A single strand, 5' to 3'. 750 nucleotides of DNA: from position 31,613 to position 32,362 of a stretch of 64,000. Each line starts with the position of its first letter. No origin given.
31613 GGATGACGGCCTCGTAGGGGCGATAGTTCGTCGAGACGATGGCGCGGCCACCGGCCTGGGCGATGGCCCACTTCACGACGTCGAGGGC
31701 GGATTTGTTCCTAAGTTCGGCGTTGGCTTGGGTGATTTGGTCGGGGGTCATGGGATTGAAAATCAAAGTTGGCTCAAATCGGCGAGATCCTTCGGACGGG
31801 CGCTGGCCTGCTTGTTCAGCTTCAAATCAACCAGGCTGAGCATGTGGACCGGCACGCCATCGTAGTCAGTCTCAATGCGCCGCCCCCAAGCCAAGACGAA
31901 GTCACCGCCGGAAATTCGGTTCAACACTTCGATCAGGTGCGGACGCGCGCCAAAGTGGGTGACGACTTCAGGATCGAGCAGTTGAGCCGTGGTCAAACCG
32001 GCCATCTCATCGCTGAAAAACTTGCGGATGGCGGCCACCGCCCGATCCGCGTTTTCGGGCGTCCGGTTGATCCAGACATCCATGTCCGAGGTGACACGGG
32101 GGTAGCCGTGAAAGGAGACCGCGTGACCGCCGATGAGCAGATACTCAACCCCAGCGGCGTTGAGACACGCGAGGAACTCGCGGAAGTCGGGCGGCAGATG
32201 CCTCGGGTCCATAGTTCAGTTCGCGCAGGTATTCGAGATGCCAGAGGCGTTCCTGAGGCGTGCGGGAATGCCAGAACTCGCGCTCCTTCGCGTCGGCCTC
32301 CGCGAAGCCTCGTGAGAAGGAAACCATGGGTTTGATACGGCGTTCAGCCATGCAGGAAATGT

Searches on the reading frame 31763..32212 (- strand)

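Call 71: search_protein_families(library=pfam, proteins=[window:31763-32212:-], max_evalue=0.01)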
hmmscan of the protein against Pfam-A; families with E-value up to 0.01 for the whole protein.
window:31763-32212:- (149 aa): 1 family
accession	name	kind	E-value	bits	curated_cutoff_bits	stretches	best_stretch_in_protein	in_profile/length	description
PF19502.5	DUF6036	-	0.00016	22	23.6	1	22-147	20-116/164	Nucleotidyltransferase of unknown function (DUF6036)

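Call 80: search_protein_families(library=padloc, proteins=[window:31763-32212:-], max_evalue=0.01)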
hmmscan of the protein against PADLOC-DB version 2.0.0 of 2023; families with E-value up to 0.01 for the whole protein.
window:31763-32212:- (149 aa): 1 family
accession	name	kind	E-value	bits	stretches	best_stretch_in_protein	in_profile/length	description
PDLC02291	AbiEii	-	0.0026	15.1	0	10-70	43-99/310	AbiEii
